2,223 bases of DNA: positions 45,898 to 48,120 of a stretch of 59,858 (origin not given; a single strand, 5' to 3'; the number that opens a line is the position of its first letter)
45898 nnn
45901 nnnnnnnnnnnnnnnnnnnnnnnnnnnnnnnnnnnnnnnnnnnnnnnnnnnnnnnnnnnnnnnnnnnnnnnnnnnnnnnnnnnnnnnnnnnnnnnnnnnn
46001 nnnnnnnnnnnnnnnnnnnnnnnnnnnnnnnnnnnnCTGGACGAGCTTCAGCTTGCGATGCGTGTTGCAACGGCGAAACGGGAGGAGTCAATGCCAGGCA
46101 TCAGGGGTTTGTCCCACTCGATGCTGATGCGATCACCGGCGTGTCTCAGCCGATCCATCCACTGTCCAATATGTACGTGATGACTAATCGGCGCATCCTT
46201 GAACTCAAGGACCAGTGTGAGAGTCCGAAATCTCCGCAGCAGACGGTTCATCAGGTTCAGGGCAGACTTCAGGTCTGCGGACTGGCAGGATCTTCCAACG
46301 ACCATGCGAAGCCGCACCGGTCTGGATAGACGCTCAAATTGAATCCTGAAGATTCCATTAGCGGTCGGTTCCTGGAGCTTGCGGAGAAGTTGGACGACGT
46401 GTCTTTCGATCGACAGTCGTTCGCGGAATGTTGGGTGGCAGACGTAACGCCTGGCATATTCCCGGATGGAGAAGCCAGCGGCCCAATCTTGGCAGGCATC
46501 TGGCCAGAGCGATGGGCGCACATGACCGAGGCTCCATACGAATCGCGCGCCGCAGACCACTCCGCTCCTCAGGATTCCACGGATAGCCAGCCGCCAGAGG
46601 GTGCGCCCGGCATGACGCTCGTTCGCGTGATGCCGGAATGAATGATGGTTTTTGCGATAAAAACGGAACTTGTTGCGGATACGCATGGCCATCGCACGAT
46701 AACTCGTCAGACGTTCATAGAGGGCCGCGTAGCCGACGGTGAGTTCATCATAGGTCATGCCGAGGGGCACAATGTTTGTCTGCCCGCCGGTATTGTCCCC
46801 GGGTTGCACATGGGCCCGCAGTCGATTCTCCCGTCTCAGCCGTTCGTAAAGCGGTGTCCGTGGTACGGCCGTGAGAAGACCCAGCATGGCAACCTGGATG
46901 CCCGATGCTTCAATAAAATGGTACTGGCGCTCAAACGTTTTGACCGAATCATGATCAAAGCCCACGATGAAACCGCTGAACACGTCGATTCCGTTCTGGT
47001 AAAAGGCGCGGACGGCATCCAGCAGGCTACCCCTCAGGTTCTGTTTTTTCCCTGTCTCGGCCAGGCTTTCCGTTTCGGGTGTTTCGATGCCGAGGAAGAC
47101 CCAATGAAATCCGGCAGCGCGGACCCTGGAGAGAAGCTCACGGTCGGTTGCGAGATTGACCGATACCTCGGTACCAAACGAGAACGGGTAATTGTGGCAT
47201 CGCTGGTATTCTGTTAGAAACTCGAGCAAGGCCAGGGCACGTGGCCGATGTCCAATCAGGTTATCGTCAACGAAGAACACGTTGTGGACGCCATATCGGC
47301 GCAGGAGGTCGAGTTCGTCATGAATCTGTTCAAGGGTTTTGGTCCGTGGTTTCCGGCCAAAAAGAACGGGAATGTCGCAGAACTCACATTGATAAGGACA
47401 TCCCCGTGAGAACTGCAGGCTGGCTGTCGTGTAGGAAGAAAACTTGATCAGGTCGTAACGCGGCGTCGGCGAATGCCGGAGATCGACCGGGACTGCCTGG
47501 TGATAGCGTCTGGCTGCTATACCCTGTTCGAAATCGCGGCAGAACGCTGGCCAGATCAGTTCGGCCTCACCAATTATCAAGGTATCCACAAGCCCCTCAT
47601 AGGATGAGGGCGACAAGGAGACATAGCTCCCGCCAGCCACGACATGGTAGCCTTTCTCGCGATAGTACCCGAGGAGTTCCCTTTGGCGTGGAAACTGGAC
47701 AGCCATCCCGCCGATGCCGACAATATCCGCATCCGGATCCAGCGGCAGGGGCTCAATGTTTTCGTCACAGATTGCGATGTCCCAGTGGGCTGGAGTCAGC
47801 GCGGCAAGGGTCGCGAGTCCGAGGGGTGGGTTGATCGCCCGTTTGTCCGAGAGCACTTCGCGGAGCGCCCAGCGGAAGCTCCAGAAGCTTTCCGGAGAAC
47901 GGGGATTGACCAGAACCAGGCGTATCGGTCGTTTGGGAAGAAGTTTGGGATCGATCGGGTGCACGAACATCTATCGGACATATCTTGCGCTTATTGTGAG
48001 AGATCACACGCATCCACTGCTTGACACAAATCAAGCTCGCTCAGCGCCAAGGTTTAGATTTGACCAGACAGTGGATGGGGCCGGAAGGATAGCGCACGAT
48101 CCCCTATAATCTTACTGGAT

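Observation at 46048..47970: Unassigned B12-binding radical SAM enzyme is the first gene of the ubiD-ubiX operon: candidate new component of anaerobic quinone biosynthesis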

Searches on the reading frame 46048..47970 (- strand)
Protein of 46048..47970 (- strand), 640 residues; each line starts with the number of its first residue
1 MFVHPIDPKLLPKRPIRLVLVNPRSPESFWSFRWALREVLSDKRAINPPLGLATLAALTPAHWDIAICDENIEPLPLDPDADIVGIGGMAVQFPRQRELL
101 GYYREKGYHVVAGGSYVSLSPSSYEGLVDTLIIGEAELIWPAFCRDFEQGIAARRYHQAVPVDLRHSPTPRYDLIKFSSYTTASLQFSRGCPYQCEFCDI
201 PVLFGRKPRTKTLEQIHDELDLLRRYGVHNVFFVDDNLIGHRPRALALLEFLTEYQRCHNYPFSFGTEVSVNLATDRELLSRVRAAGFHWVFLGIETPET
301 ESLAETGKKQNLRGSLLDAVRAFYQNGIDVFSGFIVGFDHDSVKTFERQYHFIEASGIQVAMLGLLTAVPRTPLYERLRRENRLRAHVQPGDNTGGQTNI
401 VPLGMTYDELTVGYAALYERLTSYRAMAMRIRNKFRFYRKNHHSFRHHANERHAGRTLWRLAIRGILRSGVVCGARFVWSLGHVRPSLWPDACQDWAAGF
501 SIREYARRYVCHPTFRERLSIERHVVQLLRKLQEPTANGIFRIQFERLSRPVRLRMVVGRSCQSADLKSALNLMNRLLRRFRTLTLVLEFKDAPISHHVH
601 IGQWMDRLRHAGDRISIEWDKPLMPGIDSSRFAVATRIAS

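Call 4: search_protein_families(library=pfam, proteins=[window:46048-47970:-], max_evalue=0.01)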
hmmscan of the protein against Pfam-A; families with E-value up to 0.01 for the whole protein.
window:46048-47970:- (640 aa): 2 families
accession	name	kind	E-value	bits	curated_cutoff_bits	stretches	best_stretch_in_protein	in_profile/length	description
PF04055.27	Radical_SAM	-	7.5e-19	68.9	29.5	1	186-352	2-165/166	Radical SAM superfamily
PF13282.11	DUF4070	-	3.3e-12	47.1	22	1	372-508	1-137/144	Domain of unknown function (DUF4070)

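Call 5: search_protein_families(library=ncbifam, proteins=[window:46048-47970:-], max_evalue=0.01)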
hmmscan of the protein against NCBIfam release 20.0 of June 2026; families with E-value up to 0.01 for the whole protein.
window:46048-47970:- (640 aa): 21 families
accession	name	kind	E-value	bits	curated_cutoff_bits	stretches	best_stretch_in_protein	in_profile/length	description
TIGR04479.1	bcpD_PhpK_rSAM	subfamily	1.5e-22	79.7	600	1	181-375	240-428/504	PhpK family radical SAM P-methyltransferase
TIGR04013.1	B12_SAM_MJ_1487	hypoth_equivalog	2.6e-18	66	251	1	79-238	42-207/382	TIGR04013 family B12-binding domain/radical SAM domain-containing protein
TIGR04072.2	rSAM_ladder_B12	equivalog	1.1e-17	63.8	360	1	104-385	94-379/443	lipid biosynthesis B12-binding/radical SAM protein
TIGR04014.1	B12_SAM_MJ_0865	equivalog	2.6e-16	59.5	360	1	188-380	166-360/434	methyl-coenzyme M reductase glutamine C-methyltransferase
TIGR02026.1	BchE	equivalog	2.7e-15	56.2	481.35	1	182-385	194-394/497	magnesium-protoporphyrin IX monomethyl ester anaerobic oxidative cyclase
TIGR04367.1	HpnR_B12_rSAM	equivalog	1.3e-14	53.7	650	1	182-376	186-371/490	hopanoid C-3 methylase HpnR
NF033070.1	rSAM_AprD4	equivalog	1.9e-14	53.4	500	1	155-376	161-388/456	AprD4 family radical SAM diol-dehydratase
TIGR03471.1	HpnJ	equivalog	7.6e-14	51.4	577.6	1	175-420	190-431/472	hopanoid biosynthesis associated radical SAM protein HpnJ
NF033712.0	B12_rSAM_KedN5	subfamily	8.2e-14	50.7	700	1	179-366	192-380/624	KedN5 family methylcobalamin-dependent radical SAM C-methyltransferase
NF038361.1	rSAM_Sden_1168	equivalog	3.2e-13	49.1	575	1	184-377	284-472/560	Sden_1168 family B12-binding radical SAM P-methyltransferase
NF050148.1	rSAM_ApyD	equivalog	1.1e-12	47.2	750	1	163-376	178-391/645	RiPP biosynthesis radical SAM protein ApyD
TIGR04295.1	B12_rSAM_oligo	hypoth_equivalog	9.2e-11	41.1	400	1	179-309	197-315/422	TIGR04295 family B12-binding domain-containing radical SAM protein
NF040542.1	rSAM_RCCLKC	equivalog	4.2e-07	29.5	450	1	163-357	161-351/423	arsinothricin biosynthesis radical SAM protein ArsL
TIGR04385.1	B12_rSAM_cofa1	equivalog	7.8e-07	28.6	450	1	183-236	196-250/438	B12 lower ligand biosynthesis radical SAM protein BzaD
TIGR03975.1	rSAM_ocin_1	subfamily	1.3e-06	27.3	281.85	1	182-352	261-426/606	RiPP maturation radical SAM C-methyltransferase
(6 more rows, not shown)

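Call 6: search_solved_structures(query=window:46048-47970:-, max_evalue=0.1)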
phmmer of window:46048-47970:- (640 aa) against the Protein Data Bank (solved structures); distinct sequences matched with E-value up to 0.1: 6.
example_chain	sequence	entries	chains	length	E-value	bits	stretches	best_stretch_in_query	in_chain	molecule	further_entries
6fd2_B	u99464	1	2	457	7.5e-13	50.6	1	32-376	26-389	Putative apramycin biosynthetic oxidoreductase 4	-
9ccb_A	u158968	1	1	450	8.7e-12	47.1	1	185-377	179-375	Radical SAM core domain-containing protein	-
9n1b_A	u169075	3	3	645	7.2e-07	30.8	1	163-434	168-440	Radical SAM protein | Radical SAM enzyme CysS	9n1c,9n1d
7kdx_A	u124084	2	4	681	2.8e-05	25.5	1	186-256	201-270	Methyltransferase TokK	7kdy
4q37_A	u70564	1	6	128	0.062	14.5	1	53-123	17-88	Radical SAM protein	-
2qgq_A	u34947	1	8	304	0.097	13.9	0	184-239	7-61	Protein TM_1862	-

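Call 7: find_homologous_proteins(query=window:46048-47970:-, max_evalue=1e-10)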
Query window:46048-47970:- (640 aa): 7711 proteins with E <= 1e-10 among 8000 candidates; the best 120 are listed.
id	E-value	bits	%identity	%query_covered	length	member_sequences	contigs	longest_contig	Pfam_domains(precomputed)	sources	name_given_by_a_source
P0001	0.0e+0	1496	100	100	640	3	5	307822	PF04055.28,PF13282.12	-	-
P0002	0.0e+0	1036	72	97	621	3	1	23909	PF04055.28,PF13282.12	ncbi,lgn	-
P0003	0.0e+0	1012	70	97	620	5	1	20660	PF04055.28,PF13282.12,PF02310.25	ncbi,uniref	ncbi:radical SAM domain-containing protein [mine drainage metagenome]|uniref:Radical SAM domain-cont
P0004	2.4e-284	963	67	99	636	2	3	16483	PF04055.28,PF13282.12,PF02310.25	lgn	-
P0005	8.8e-231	786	56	96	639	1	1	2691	PF04055.28,PF13282.12,PF02310.25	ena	-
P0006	2.0e-229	781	56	98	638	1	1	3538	PF04055.28,PF13282.12,PF02310.25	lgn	-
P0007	1.4e-226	772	56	98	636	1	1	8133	PF04055.28,PF13282.12,PF02310.25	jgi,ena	-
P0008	3.7e-226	770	57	95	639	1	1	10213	PF04055.28,PF13282.12,PF02310.25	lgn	-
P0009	4.2e-226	770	55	99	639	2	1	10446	PF04055.28,PF13282.12,PF02310.25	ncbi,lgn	-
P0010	1.7e-223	761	56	97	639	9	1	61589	PF04055.28,PF13282.12,PF02310.25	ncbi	-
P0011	2.6e-223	761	56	94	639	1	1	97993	PF04055.28,PF13282.12,PF02310.25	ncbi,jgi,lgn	-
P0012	2.0e-222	758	55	97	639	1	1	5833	PF04055.28,PF13282.12,PF02310.25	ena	-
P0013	2.5e-222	758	56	94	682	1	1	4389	PF04055.28,PF13282.12,PF02310.25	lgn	-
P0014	5.8e-222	756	56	95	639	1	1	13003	PF04055.28,PF13282.12,PF02310.25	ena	-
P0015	1.3e-221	755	55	97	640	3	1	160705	PF04055.28,PF13282.12,PF02310.25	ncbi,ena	-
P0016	1.9e-221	755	66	77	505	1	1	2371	PF04055.28,PF13282.12,PF02310.25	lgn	-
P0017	4.7e-221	753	56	96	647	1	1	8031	PF04055.28,PF13282.12,PF02310.25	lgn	-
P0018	4.8e-221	753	56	97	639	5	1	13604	PF04055.28,PF13282.12,PF02310.25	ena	-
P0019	4.3e-219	747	55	97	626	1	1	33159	PF04055.28,PF13282.12,PF02310.25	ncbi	-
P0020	7.9e-219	746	56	97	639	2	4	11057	PF04055.28,PF13282.12,PF02310.25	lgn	-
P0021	9.9e-219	746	54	98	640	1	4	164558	PF04055.28,PF13282.12,PF02310.25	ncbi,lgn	-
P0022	1.8e-217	742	55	97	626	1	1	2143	PF04055.28,PF13282.12,PF02310.25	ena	-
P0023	4.2e-216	737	53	99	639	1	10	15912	PF04055.28,PF13282.12,PF02310.25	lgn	-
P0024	6.8e-216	736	54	98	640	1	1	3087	PF04055.28,PF13282.12,PF02310.25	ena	-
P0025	1.7e-209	715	55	97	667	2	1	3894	PF04055.28,PF13282.12,PF02310.25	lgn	-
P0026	2.9e-207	708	54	96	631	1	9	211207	PF04055.28,PF13282.12,PF02310.25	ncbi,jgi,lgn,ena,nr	ncbi:MAG TPA: radical SAM protein [Gammaproteobacteria bacterium]|nr:radical SAM protein [Gammaprote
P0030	6.0e-195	667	56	82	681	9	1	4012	PF04055.28,PF13282.12,PF02310.25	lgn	-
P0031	1.0e-194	666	59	79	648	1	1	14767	PF04055.28,PF13282.12,PF02310.25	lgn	-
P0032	2.0e-194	665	59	78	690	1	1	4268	PF04055.28,PF13282.12,PF02310.25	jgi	-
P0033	6.2e-194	664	51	97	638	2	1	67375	PF04055.28,PF13282.12,PF02310.25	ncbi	-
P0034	2.6e-193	662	51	97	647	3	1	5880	PF04055.28,PF13282.12,PF02310.25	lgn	-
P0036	1.1e-192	660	51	97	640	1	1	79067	PF04055.28,PF13282.12,PF02310.25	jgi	-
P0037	1.4e-192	659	51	98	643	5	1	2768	PF04055.28,PF13282.12,PF02310.25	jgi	jgi:radical SAM superfamily enzyme YgiQ (UPF0313 family)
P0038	2.4e-192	659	50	98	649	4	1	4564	PF04055.28,PF13282.12,PF02310.25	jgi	-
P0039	2.8e-192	658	51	97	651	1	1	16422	PF04055.28,PF13282.12,PF02310.25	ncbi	-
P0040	2.4e-191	655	50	95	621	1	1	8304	PF04055.28,PF13282.12,PF02310.25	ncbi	-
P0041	3.3e-191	655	51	97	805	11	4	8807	PF04055.28,PF13282.12,PF02310.25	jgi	jgi:radical SAM superfamily enzyme YgiQ (UPF0313 family)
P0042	3.4e-191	655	51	97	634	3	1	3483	PF04055.28,PF13282.12,PF02310.25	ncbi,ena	-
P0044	5.4e-191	654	49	97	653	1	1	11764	PF04055.28,PF13282.12,PF02310.25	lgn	-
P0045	5.5e-191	654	52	97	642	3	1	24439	PF04055.28,PF13282.12,PF02310.25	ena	-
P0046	6.9e-191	654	51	97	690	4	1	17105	PF04055.28,PF13282.12,PF02310.25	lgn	-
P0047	1.1e-190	653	50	97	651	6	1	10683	PF04055.28,PF13282.12,PF02310.25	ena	-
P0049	1.7e-190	652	50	98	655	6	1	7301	PF04055.28,PF13282.12,PF02310.25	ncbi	ncbi:MAG: radical SAM protein [Acidiferrobacterales bacterium]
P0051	2.1e-190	652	51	96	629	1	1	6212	PF04055.28,PF13282.12,PF02310.25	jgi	jgi:radical SAM superfamily enzyme YgiQ (UPF0313 family)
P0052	2.5e-190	652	51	96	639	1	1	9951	PF04055.28,PF13282.12,PF02310.25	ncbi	ncbi:MAG: radical SAM protein [Acidiferrobacterales bacterium]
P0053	2.5e-190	652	50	97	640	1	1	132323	PF04055.28,PF13282.12,PF02310.25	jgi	jgi:radical SAM superfamily enzyme YgiQ (UPF0313 family)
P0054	4.5e-190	651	52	94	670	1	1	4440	PF04055.28,PF13282.12,PF02310.25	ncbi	ncbi:MAG: radical SAM protein [Acidiferrobacterales bacterium]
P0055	4.7e-190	651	50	97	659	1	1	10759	PF04055.28,PF13282.12,PF02310.25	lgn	-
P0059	2.4e-189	649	51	97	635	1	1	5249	PF04055.28,PF13282.12,PF02310.25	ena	-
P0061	5.2e-189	648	50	97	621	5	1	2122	PF04055.28,PF13282.12,PF02310.25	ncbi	ncbi:MAG: radical SAM protein [Thermoanaerobaculia bacterium]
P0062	5.8e-189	647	51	97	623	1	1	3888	PF04055.28,PF13282.12,PF02310.25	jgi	jgi:radical SAM superfamily enzyme YgiQ (UPF0313 family)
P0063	6.1e-189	647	51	96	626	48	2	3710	PF04055.28,PF13282.12,PF02310.25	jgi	jgi:radical SAM superfamily enzyme YgiQ (UPF0313 family)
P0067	1.8e-188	646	50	98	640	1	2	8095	PF04055.28,PF13282.12,PF02310.25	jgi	jgi:radical SAM superfamily enzyme YgiQ (UPF0313 family)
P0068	1.9e-188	646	49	95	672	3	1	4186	PF04055.28,PF13282.12,PF02310.25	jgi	jgi:radical SAM superfamily enzyme YgiQ (UPF0313 family)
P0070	2.6e-188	645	50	96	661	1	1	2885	PF04055.28,PF13282.12,PF02310.25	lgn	-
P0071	2.9e-188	645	51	95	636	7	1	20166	PF04055.28,PF13282.12,PF02310.25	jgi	-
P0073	3.1e-188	645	50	96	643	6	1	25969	PF04055.28,PF13282.12,PF02310.25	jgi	-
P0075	5.0e-188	644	49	97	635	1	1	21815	PF04055.28,PF13282.12,PF02310.25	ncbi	-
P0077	5.8e-188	644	51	97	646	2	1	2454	PF04055.28,PF13282.12,PF02310.25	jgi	jgi:radical SAM superfamily enzyme YgiQ (UPF0313 family)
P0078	5.9e-188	644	50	97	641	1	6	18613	PF04055.28,PF13282.12,PF02310.25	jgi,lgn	jgi:radical SAM superfamily enzyme YgiQ (UPF0313 family)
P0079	8.6e-188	644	50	97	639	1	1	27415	PF04055.28,PF13282.12,PF02310.25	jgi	jgi:radical SAM superfamily enzyme YgiQ (UPF0313 family)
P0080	1.0e-187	643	49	97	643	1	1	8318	PF04055.28,PF13282.12,PF02310.25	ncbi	-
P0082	1.7e-187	643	50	97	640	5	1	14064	PF04055.28,PF13282.12,PF02310.25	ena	-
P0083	2.1e-187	642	50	96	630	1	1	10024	PF04055.28,PF13282.12,PF02310.25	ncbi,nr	ncbi:MAG: B12-binding domain-containing radical SAM protein [Gammaproteobacteria bacterium]|nr:B12-b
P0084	2.1e-187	642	50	97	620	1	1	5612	PF04055.28,PF13282.12,PF02310.25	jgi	jgi:radical SAM superfamily enzyme YgiQ (UPF0313 family)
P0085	2.4e-187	642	49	96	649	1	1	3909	PF04055.28,PF13282.12,PF02310.25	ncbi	ncbi:MAG: radical SAM protein [Acidiferrobacterales bacterium]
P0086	2.5e-187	642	50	97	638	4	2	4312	PF04055.28,PF13282.12,PF02310.25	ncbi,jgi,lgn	-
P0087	2.5e-187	642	51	94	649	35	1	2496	PF04055.28,PF13282.12,PF02310.25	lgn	-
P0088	2.6e-187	642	51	97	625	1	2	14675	PF04055.28,PF13282.12,PF02310.25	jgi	-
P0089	2.6e-187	642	52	97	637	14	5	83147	PF04055.28,PF13282.12,PF02310.25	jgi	jgi:radical SAM superfamily enzyme YgiQ (UPF0313 family)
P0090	3.2e-187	642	48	96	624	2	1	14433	PF04055.28,PF13282.12,PF02310.25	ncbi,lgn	-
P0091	4.4e-187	641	50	96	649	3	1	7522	PF04055.28,PF13282.12,PF02310.25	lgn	-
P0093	5.1e-187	641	49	97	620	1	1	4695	PF04055.28,PF13282.12,PF02310.25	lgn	-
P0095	6.7e-187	641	50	98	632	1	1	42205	PF04055.28,PF13282.12,PF02310.25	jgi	-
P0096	7.3e-187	640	48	98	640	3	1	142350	PF04055.28,PF13282.12,PF02310.25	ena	-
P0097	7.7e-187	640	50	95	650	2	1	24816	PF04055.28,PF13282.12,PF02310.25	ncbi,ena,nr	ncbi:MAG TPA: radical SAM protein [Xanthomonadales bacterium]|nr:radical SAM protein [Xanthomonadale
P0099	8.0e-187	640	49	97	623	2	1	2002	PF04055.28,PF13282.12,PF02310.25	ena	-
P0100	8.6e-187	640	49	97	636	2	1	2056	PF04055.28,PF13282.12,PF02310.25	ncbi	-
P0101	9.6e-187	640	48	97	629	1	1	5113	PF04055.28,PF13282.12,PF02310.25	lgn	-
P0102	1.0e-186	640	49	97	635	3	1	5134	PF04055.28,PF13282.12,PF02310.25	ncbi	-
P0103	1.0e-186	640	49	97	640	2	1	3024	PF04055.28,PF13282.12,PF02310.25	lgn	-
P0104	1.1e-186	640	50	97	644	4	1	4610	PF04055.28,PF13282.12,PF02310.25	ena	-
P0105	1.5e-186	639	49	96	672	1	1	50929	PF04055.28,PF13282.12,PF02310.25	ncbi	-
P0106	2.1e-186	639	49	97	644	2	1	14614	PF04055.28,PF13282.12,PF02310.25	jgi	jgi:radical SAM superfamily enzyme YgiQ (UPF0313 family)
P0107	2.2e-186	639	51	97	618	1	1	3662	PF04055.28,PF13282.12,PF02310.25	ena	-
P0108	2.3e-186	639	49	97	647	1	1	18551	PF04055.28,PF13282.12,PF02310.25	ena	-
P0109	2.7e-186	639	50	96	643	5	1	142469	PF04055.28,PF13282.12,PF02310.25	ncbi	ncbi:MAG: radical SAM protein [Gammaproteobacteria bacterium]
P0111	3.3e-186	638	50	99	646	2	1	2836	PF04055.28,PF13282.12,PF02310.25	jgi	-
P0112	3.5e-186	638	50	97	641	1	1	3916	PF04055.28,PF13282.12,PF02310.25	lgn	-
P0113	3.8e-186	638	50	97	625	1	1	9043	PF04055.28,PF13282.12,PF02310.25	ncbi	-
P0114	4.3e-186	638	50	97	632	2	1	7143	PF04055.28,PF13282.12,PF02310.25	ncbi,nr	ncbi:MAG: DUF4070 domain-containing protein [Pseudomonadota bacterium]|nr:DUF4070 domain-containing 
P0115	4.3e-186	638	50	97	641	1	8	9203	PF04055.28,PF13282.12,PF02310.25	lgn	-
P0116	5.3e-186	638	51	97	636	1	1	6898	PF04055.28,PF13282.12,PF02310.25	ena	-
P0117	5.6e-186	638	57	80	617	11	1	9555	PF04055.28,PF13282.12,PF02310.25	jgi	-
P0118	6.1e-186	637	50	97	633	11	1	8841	PF04055.28,PF13282.12,PF02310.25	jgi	-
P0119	6.4e-186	637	50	98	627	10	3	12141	PF04055.28,PF13282.12,PF02310.25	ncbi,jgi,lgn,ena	-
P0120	7.3e-186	637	50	97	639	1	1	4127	PF04055.28,PF13282.12,PF02310.25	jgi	jgi:radical SAM superfamily enzyme YgiQ (UPF0313 family)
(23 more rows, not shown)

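Call 9: find_encoding_contigs(protein=P0001, flank=10000, max_places=3)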
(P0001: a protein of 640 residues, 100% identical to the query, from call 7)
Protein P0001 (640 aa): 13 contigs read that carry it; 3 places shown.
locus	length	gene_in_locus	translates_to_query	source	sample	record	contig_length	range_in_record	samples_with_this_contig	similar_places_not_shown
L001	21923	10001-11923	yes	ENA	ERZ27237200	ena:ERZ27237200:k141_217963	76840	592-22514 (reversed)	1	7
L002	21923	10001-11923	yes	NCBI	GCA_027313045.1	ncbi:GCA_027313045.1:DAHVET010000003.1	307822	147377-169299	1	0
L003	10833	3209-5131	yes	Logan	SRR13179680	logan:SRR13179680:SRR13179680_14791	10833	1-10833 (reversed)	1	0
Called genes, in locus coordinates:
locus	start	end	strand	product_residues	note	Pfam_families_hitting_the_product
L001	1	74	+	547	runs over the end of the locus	PF01554:MatE (faint), PF03023:MurJ, PF13440:Polysacc_synt_3 (weak)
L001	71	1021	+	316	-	PF06574:FAD_syn, PF01687:Flavokinase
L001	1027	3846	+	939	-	PF00133:tRNA-synt_1, PF09334:tRNA-synt_1g, PF13603:tRNA-synt_1_2 (weak), PF01406:tRNA-synt_1e (weak), PF08264:Anticodon_1, PF06827:zf-FPG_IleRS (weak)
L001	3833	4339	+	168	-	PF01252:Peptidase_A8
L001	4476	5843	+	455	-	PF02321:OEP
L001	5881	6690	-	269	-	PF12811:BaxI_1, PF01027:Bax1-I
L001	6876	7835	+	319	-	PF06189:5-nucleotidase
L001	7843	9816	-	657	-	PF05649:Peptidase_M13_N, PF01431:Peptidase_M13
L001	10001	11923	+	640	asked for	PF04055:Radical_SAM, PF13282:DUF4070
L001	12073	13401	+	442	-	PF20695:UbiD_N, PF01977:UbiD, PF20696:UbiD_C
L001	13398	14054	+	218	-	PF02441:Flavoprotein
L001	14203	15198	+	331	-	PF01136:Peptidase_U32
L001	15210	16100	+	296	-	PF01136:Peptidase_U32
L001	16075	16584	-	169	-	PF02036:SCP2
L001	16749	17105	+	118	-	PF01817:CM_2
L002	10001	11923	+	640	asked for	PF04055:Radical_SAM, PF13282:DUF4070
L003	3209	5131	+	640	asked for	PF04055:Radical_SAM, PF13282:DUF4070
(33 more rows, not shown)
